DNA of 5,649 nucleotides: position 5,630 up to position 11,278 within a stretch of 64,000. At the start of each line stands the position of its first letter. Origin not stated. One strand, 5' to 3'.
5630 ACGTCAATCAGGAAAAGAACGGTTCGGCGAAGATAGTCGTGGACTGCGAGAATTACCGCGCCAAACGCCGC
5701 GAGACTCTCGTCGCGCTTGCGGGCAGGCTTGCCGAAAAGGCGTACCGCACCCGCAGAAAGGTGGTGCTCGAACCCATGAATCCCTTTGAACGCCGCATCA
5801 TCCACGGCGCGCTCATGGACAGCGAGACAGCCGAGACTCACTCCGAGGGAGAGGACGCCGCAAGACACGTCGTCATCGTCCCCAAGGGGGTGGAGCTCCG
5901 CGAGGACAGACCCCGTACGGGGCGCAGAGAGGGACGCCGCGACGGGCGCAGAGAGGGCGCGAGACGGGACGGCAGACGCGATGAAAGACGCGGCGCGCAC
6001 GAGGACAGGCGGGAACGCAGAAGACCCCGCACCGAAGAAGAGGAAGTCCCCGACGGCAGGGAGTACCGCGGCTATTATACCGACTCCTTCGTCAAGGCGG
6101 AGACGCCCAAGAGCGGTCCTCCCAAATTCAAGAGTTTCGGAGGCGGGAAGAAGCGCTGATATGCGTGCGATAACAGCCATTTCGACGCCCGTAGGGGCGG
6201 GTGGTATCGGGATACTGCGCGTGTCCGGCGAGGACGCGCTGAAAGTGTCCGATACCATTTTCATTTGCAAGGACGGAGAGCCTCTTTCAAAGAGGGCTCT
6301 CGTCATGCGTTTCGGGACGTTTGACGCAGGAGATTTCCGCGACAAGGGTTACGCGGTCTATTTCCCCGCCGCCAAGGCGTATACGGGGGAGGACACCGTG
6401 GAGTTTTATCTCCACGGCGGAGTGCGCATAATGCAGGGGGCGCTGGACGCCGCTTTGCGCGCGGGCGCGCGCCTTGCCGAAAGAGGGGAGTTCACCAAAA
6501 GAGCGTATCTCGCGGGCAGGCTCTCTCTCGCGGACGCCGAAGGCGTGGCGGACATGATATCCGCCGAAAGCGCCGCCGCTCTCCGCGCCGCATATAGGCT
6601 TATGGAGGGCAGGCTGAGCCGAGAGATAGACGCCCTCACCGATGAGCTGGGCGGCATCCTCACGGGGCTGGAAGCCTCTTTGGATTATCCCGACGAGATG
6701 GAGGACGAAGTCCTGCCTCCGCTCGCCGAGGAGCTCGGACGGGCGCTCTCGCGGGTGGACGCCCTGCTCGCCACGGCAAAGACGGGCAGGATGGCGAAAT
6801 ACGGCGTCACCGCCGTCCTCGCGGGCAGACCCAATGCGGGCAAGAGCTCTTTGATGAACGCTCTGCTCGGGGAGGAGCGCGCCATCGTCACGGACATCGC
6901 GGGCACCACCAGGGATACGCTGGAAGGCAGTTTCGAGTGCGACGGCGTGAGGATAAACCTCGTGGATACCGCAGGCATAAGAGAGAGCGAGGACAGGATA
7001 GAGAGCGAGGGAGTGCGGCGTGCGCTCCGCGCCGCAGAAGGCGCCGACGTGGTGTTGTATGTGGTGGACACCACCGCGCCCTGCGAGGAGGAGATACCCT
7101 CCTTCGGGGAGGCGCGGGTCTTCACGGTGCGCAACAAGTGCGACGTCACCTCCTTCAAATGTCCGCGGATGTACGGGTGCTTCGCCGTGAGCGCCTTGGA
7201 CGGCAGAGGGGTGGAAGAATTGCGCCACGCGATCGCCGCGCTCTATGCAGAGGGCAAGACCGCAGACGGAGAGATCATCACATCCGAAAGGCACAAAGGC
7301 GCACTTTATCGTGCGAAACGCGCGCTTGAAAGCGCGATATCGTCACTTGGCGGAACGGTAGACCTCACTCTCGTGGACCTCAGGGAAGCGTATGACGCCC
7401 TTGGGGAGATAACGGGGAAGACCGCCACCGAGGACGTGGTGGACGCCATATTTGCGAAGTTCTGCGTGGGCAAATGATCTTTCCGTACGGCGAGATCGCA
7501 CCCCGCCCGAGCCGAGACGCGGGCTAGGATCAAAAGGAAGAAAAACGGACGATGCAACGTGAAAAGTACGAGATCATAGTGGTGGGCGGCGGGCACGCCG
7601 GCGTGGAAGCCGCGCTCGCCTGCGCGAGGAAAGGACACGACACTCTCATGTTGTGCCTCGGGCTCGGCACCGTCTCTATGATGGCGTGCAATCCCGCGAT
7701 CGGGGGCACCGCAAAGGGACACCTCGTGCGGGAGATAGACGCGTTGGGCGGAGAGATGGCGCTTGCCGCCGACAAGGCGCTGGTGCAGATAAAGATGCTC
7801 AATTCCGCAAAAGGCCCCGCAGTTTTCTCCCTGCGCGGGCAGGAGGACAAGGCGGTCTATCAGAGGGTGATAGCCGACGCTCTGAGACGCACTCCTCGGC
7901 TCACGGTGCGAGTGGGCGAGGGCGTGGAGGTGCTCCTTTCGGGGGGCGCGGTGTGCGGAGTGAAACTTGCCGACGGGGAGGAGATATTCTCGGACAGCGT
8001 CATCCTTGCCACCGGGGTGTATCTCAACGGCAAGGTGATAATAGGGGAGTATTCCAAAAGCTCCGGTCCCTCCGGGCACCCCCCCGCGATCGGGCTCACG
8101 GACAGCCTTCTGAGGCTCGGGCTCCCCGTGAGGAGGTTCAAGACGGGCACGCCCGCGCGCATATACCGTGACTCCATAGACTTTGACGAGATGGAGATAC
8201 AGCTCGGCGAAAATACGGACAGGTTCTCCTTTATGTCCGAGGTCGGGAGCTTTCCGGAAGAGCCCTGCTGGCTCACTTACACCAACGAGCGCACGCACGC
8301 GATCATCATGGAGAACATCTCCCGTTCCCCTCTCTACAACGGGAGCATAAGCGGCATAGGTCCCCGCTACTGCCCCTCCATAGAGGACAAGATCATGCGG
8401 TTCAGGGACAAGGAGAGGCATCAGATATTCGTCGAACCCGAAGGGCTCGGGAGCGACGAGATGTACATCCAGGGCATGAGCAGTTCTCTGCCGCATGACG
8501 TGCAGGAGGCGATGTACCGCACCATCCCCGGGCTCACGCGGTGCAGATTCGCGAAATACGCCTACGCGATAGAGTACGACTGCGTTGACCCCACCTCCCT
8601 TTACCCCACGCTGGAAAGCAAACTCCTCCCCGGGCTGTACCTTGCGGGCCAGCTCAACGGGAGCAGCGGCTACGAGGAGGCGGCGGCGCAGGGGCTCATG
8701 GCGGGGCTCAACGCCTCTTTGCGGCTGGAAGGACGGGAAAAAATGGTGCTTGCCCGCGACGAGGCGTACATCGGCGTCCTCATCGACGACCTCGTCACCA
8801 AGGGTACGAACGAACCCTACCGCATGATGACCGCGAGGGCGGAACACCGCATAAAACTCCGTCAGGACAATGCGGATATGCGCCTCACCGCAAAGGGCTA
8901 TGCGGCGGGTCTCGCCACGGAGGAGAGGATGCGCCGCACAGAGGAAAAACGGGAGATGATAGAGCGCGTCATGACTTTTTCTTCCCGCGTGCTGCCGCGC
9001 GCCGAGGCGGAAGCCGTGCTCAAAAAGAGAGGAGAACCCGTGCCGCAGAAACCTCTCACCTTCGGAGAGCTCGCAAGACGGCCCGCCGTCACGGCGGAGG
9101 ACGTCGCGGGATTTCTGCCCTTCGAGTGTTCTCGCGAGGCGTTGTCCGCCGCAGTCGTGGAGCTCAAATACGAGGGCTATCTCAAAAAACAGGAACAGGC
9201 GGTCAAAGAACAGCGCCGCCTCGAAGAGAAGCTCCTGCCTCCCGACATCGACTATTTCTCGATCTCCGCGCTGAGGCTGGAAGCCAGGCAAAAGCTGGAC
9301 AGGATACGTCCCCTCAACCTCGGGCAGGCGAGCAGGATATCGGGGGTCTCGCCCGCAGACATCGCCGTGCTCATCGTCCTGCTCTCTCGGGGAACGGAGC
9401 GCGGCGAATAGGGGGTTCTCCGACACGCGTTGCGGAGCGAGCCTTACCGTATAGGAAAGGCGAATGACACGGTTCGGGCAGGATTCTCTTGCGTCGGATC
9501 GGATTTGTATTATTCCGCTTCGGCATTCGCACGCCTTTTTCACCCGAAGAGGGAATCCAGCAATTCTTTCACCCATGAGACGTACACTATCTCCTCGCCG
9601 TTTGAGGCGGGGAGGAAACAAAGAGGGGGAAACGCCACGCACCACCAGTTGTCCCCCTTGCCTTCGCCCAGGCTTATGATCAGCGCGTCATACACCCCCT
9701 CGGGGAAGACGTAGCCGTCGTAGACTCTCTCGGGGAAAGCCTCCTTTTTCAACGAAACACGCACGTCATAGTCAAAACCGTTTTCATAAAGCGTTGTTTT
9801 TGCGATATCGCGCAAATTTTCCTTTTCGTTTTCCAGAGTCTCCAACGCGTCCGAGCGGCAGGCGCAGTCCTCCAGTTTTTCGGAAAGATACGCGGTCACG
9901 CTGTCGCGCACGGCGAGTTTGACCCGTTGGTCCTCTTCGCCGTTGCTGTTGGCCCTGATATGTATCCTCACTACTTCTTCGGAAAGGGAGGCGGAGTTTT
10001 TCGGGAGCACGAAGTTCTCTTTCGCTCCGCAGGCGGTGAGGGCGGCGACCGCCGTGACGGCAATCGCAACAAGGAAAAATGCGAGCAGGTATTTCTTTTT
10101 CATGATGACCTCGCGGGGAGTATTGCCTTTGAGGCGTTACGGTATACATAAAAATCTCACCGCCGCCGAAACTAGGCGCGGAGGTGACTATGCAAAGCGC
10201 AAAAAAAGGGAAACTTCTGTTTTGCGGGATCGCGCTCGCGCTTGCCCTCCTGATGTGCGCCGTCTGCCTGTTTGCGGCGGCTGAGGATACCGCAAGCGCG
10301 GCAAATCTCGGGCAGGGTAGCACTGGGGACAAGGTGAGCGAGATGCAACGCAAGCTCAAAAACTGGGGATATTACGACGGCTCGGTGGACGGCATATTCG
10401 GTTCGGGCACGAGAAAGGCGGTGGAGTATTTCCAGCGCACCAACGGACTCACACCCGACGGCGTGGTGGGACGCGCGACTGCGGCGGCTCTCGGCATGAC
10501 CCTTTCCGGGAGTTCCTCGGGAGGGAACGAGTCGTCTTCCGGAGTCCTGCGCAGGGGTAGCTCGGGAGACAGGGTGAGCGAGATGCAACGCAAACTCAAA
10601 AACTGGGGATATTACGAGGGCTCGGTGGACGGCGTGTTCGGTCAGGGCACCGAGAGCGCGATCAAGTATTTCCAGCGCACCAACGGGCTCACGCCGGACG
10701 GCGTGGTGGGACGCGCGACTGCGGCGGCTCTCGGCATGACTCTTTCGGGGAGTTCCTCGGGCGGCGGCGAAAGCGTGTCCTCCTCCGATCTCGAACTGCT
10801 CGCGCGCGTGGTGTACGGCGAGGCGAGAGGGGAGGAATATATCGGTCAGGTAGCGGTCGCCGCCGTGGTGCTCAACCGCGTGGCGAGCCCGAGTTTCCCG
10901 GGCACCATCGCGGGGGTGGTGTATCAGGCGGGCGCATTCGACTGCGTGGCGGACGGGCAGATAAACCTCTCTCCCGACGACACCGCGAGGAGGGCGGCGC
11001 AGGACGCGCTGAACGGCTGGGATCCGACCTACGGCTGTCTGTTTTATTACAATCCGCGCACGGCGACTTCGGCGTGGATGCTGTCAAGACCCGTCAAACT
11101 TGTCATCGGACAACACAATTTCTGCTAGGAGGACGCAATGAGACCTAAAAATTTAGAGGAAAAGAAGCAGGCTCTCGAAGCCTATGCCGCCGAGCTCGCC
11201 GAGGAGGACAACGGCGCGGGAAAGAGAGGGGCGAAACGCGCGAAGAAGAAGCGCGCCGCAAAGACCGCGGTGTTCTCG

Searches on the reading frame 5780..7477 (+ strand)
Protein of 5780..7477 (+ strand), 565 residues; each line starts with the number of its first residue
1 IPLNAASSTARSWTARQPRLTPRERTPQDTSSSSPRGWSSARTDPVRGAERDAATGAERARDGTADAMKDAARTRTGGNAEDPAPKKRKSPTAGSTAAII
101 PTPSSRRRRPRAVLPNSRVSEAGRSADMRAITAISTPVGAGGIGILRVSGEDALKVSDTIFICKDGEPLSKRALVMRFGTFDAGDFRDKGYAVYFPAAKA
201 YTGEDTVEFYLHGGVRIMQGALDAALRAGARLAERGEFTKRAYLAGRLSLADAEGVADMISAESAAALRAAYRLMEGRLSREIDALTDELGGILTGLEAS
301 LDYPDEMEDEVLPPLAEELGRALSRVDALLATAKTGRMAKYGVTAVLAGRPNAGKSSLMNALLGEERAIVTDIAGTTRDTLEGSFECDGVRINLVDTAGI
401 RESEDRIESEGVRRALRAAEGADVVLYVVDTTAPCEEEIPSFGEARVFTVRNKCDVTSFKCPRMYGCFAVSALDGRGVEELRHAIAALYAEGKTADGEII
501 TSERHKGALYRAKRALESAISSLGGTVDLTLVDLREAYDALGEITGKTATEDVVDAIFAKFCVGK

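Call 59: search_protein_families(library=pfam, proteins=[window:5780-7477:+], max_evalue=0.00001)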
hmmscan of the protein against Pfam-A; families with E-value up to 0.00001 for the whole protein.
window:5780-7477:+ (565 aa): 5 families
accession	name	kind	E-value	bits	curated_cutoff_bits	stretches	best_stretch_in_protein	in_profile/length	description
PF12631.12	MnmE_helical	-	5.8e-48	164.3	40.1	1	250-562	1-211/211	MnmE helical domain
PF10396.14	TrmE_N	-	1.1e-31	109.9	29.8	1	131-247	2-117/117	GTP-binding protein TrmE N-terminus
PF01926.29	MMR_HSR1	-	2.5e-25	89.2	21.9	1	345-443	2-100/113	50S ribosome-binding GTPase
PF02421.24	FeoB_N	-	4.4e-12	46.2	27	1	344-433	2-90/156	Ferrous iron transport protein B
PF04548.22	AIG1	-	1.7e-08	34.5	27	1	344-437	2-99/212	AIG1 family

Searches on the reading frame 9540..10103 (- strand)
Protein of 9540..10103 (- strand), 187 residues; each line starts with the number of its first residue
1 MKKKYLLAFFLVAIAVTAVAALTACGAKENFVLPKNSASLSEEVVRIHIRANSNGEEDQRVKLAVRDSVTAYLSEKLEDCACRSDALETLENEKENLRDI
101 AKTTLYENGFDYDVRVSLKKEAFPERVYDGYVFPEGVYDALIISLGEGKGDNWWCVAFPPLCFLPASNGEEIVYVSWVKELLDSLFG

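Call 57: find_encoding_contigs(protein=window:9540-10103:-, flank=1500, max_places=10)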
Protein window:9540-10103:- (187 aa): 23 contigs read that carry it; 10 places shown.
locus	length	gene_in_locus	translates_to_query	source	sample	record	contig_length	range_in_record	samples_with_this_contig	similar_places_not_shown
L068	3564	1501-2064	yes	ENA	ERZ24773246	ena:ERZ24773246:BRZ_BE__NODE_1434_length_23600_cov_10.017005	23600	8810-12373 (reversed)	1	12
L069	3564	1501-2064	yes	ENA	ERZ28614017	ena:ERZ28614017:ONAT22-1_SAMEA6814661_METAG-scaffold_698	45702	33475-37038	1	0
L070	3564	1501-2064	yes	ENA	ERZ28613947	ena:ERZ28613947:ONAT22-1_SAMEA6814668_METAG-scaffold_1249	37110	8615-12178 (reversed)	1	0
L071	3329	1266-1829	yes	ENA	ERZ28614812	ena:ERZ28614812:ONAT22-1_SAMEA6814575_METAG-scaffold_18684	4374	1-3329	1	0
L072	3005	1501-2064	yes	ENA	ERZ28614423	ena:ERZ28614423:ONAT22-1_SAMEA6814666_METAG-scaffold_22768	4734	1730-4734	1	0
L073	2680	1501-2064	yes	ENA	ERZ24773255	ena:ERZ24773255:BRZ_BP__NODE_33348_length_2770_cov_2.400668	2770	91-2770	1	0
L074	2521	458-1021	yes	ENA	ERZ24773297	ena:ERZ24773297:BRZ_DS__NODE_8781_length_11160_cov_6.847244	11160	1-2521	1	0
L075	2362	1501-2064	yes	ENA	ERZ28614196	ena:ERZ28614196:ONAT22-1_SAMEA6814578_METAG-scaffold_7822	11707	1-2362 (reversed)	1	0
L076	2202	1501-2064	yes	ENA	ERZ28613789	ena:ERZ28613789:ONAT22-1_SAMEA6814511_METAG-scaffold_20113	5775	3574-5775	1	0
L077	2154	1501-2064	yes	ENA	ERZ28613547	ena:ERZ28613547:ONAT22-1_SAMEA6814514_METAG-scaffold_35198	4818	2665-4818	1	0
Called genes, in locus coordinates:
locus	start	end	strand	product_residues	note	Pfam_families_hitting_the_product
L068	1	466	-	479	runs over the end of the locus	PF20769:YPEB_N, PF14620:YPEB_PepSY1-2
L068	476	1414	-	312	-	PF08823:PG_binding_2 (weak), PF01471:PG_binding_1, PF09374:PG_binding_3 (faint), PF01471:PG_binding_1, PF08823:PG_binding_2, PF07486:Hydrolase_2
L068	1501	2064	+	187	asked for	PF09551:Spore_II_R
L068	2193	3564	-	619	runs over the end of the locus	PF01134:GIDA, PF07992:Pyr_redox_2 (weak), PF21680:GIDA_C_1st, PF13932:SAM_GIDA_C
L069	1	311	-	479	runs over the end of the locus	PF20769:YPEB_N, PF14620:YPEB_PepSY1-2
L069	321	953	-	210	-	PF08823:PG_binding_2, PF01471:PG_binding_1, PF07486:Hydrolase_2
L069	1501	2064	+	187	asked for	PF09551:Spore_II_R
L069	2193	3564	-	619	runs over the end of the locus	PF01134:GIDA, PF07992:Pyr_redox_2 (weak), PF21680:GIDA_C_1st, PF13932:SAM_GIDA_C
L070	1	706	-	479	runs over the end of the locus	PF20769:YPEB_N, PF14620:YPEB_PepSY1-2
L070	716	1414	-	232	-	PF08823:PG_binding_2 (weak), PF01471:PG_binding_1, PF07486:Hydrolase_2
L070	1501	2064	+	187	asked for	PF09551:Spore_II_R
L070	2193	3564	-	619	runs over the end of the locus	PF01134:GIDA, PF07992:Pyr_redox_2 (weak), PF21680:GIDA_C_1st, PF13932:SAM_GIDA_C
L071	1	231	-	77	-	?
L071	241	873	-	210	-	PF08823:PG_binding_2, PF01471:PG_binding_1, PF07486:Hydrolase_2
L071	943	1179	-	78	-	PF01471:PG_binding_1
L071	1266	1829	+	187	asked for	PF09551:Spore_II_R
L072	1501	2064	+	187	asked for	PF09551:Spore_II_R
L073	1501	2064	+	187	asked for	PF09551:Spore_II_R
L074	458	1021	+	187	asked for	PF09551:Spore_II_R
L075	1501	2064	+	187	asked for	PF09551:Spore_II_R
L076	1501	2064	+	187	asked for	PF09551:Spore_II_R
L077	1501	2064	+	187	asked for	PF09551:Spore_II_R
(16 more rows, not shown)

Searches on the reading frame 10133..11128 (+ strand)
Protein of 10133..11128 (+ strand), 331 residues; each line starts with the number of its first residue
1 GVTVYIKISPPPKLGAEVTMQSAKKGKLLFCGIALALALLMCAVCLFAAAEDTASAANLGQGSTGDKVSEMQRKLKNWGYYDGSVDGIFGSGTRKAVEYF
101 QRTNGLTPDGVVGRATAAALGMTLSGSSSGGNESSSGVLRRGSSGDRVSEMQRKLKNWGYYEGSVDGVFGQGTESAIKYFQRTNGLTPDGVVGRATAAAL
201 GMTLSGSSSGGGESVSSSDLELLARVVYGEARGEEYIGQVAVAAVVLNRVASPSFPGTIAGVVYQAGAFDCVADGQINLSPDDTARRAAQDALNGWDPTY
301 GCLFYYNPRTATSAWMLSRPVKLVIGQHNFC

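Call 59: search_protein_families(library=pfam, proteins=[window:10133-11128:+], max_evalue=0.00001)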
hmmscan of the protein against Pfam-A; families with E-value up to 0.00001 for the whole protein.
window:10133-11128:+ (331 aa): 4 families
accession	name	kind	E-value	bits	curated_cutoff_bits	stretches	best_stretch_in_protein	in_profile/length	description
PF01471.23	PG_binding_1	-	5.1e-45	151.9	23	2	144-200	1-57/57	Putative peptidoglycan binding domain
PF07486.17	Hydrolase_2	-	4.1e-33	114.4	27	1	233-331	1-100/100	Cell Wall Hydrolase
PF08823.16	PG_binding_2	-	7.1e-17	61.9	21.1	2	143-184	13-54/74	Putative peptidoglycan binding domain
PF09374.15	PG_binding_3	-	2.6e-09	37.6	24.6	0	71-98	6-32/76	Predicted Peptidoglycan domain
